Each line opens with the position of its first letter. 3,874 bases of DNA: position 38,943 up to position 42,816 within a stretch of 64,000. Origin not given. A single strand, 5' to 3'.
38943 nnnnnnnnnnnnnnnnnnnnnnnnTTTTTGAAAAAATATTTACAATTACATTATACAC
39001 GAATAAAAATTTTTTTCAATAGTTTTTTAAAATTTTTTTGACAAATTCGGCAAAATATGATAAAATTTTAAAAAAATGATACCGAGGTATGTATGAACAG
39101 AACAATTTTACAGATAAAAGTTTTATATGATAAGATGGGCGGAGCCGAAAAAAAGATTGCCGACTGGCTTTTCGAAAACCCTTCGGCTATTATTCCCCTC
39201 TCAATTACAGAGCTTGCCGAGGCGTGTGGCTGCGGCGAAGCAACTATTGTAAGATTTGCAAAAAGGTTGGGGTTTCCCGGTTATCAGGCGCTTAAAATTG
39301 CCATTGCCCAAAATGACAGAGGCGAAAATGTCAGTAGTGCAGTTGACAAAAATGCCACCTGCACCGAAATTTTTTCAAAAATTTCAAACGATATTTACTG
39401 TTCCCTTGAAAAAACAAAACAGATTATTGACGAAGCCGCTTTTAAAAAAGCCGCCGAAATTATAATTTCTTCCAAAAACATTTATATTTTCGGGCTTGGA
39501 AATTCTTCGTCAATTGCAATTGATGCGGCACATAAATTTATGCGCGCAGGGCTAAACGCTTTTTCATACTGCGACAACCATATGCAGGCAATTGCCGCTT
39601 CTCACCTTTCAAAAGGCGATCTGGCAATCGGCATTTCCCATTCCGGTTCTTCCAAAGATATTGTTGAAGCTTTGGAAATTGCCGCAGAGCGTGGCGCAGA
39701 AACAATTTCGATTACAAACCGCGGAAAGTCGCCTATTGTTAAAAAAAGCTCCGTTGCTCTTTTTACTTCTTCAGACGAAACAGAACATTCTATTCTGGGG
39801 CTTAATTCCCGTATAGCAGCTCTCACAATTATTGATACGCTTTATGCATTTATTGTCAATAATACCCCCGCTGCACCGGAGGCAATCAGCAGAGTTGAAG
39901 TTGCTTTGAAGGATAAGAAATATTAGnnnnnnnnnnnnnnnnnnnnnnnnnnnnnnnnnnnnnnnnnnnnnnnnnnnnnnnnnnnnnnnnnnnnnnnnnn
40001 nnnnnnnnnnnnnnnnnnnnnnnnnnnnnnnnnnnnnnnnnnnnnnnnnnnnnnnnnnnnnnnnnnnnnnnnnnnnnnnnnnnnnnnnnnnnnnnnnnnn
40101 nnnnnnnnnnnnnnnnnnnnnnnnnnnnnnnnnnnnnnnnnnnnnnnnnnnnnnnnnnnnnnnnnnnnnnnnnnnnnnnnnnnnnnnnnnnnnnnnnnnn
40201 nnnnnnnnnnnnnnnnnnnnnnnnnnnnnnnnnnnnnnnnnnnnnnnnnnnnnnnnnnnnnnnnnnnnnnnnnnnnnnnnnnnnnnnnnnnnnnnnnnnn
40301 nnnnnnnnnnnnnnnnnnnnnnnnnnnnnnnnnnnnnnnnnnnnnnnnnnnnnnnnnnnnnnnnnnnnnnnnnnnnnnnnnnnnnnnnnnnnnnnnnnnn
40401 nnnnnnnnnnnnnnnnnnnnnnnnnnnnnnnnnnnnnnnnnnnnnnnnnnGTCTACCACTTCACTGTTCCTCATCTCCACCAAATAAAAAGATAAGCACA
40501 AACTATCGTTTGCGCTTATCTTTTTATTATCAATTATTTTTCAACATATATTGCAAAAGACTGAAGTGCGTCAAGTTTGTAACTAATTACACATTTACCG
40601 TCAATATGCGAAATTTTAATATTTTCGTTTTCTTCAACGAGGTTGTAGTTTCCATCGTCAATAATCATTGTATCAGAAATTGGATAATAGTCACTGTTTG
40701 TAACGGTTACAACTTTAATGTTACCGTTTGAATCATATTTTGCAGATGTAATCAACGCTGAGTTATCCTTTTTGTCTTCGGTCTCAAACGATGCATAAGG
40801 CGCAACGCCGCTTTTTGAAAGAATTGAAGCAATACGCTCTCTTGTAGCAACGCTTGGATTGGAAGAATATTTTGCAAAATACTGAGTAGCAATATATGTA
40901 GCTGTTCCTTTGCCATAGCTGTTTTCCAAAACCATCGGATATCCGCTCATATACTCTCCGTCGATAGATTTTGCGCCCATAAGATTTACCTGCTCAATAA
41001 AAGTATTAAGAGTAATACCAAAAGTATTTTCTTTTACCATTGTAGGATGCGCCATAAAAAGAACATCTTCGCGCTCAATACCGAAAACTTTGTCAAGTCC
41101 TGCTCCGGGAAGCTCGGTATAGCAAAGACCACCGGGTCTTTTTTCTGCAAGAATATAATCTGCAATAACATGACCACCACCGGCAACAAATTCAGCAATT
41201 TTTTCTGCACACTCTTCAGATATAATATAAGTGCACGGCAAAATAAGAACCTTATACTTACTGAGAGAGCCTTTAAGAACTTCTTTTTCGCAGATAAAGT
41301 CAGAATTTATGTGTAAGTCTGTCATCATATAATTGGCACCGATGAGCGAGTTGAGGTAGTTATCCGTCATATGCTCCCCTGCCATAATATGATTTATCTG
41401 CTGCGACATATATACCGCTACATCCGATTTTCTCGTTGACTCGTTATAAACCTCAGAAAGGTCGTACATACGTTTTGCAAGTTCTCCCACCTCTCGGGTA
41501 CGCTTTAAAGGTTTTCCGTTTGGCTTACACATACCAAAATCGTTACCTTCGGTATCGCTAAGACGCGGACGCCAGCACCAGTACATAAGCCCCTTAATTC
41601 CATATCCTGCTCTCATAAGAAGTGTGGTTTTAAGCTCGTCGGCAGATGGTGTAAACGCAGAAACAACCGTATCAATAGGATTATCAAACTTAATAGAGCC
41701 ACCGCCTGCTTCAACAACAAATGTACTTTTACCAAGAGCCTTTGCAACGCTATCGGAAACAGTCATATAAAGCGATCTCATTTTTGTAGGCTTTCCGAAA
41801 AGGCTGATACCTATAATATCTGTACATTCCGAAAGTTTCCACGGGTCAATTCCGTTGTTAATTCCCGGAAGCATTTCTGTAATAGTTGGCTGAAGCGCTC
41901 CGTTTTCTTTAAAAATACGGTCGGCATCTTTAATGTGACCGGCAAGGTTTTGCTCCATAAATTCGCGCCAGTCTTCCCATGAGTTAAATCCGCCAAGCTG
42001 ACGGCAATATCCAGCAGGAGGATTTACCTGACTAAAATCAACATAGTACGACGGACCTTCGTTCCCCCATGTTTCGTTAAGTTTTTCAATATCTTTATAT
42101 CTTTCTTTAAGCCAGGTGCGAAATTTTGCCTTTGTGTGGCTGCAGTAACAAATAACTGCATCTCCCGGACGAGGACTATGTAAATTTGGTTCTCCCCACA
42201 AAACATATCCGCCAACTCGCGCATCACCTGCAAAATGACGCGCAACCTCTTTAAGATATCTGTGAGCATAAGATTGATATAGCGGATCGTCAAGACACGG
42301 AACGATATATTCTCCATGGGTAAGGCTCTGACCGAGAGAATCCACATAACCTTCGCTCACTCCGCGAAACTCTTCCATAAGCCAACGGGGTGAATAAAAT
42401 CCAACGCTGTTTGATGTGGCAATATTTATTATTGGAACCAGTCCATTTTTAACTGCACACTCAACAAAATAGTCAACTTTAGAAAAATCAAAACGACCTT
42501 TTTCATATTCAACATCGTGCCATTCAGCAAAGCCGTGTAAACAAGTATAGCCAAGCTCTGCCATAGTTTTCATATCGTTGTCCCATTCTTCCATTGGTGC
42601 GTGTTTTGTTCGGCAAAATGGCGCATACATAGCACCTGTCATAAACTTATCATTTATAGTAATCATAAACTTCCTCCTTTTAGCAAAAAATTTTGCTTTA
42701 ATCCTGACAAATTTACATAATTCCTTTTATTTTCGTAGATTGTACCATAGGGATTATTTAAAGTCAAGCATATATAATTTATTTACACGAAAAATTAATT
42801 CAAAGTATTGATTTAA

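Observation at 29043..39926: RpiR-associated hybrid catabolic cluster: iolB-type isomerase, kinases and aldolase combined with single-chain Etf, FAD/FeS dehydrogenase and NagA/NagB-like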

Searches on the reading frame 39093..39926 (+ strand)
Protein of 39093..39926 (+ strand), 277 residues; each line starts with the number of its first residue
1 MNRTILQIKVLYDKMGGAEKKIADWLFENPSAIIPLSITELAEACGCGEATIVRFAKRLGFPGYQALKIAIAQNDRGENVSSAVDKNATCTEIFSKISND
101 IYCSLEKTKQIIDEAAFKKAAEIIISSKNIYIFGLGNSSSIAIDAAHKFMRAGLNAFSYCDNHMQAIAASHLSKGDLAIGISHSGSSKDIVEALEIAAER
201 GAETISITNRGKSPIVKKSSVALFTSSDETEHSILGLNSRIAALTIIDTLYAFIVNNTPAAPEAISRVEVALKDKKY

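Call 3: search_protein_families(library=pfam, proteins=[window:39093-39926:+])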
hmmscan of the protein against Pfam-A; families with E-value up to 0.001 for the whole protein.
window:39093-39926:+ (277 aa): 3 families
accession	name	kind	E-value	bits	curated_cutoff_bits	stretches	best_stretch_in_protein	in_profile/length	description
PF01380.27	SIS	-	2.8e-22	79.4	25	1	124-251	2-129/131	SIS domain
PF01418.23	HTH_6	-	5.3e-21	74.8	28.3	1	6-74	5-73/77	Helix-turn-helix domain, rpiR family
PF13580.11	SIS_2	-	1.5e-08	35.2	27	1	165-208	93-137/138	SIS domain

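Call 4: search_protein_families(library=ncbifam, proteins=[window:39093-39926:+])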
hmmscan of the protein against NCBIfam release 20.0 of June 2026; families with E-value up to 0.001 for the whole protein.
window:39093-39926:+ (277 aa): 23 families
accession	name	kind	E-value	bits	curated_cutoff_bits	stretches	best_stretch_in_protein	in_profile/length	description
NF008458.0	PRK11337.1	equivalog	5.2e-53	179.9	378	1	7-262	19-277/293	MurR/RpiR family transcriptional regulator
NF040776.2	AlsR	equivalog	1.7e-50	171.5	400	1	6-257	6-259/279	transcriptional repressor AlsR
NF008451.0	PRK11302.1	subfamily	1.1e-47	162.9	296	1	5-277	4-278/286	transcriptional regulator HexR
NF010701.0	PRK14101.1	equivalog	8.4e-43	146.5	920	1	7-254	346-594/638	bifunctional transcriptional regulator/glucokinase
NF008590.0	PRK11557.1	equivalog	1.7e-36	126.1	355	1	4-273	3-279/282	MurR/RpiR family transcriptional regulator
NF012026.0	PRK15482.1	equivalog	3.8e-34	118.5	408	1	14-257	13-265/285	HTH-type transcriptional regulator MurR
TIGR03127.2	RuMP_HxlB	equivalog_domain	1e-13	51.5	160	1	100-224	3-122/178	6-phospho-3-hexuloisomerase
NF041755.1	RuMP_HxlAB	equivalog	2.4e-11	43.2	500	1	96-237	215-351/391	bifunctional 3-hexulose-6-phosphate synthase/6-phospho-3-hexuloisomerase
NF001484.0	PRK00331.1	subfamily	5.4e-09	35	381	1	108-227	265-386/601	isomerizing glutamine--fructose-6-phosphate transaminase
TIGR01135.1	glmS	equivalog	6.8e-09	34.8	418.05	1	169-227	333-391/607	glutamine--fructose-6-phosphate transaminase (isomerizing)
TIGR00441.1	gmhA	equivalog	4e-08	33.5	209.45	1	139-231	45-136/154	D-sedoheptulose 7-phosphate isomerase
NF002805.0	PRK02947.1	subfamily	1.2e-07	31.1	135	1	167-213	100-146/247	sugar isomerase domain-containing protein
NF046059.1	NagB_SO3506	equivalog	1.5e-07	31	430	1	174-258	86-169/330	glucosamine-6-phosphate deaminase NagB-II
NF008141.0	PRK10892.1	equivalog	3.1e-07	30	505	1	104-246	26-170/328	arabinose-5-phosphate isomerase KdsD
NF003915.0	PRK05441.1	subfamily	8.8e-07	28.2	168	1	164-223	121-180/300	N-acetylmuramic acid 6-phosphate etherase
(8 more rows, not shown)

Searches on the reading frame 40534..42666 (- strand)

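Call 7: search_protein_families(library=pfam, proteins=[window:40534-42666:-])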
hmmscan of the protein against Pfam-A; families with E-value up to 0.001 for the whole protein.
window:40534-42666:- (710 aa): 3 families
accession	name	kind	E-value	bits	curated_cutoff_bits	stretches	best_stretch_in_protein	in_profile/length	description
PF02449.21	Glyco_hydro_42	-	1.3e-37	130.5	21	1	22-400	6-373/376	Beta-galactosidase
PF08532.16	Glyco_hydro_42M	-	2.1e-21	76.8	25.8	1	448-595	39-187/207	Beta-galactosidase trimerisation domain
PF01373.23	Glyco_hydro_14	-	4.4e-07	29.6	27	1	25-239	15-247/402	Glycosyl hydrolase family 14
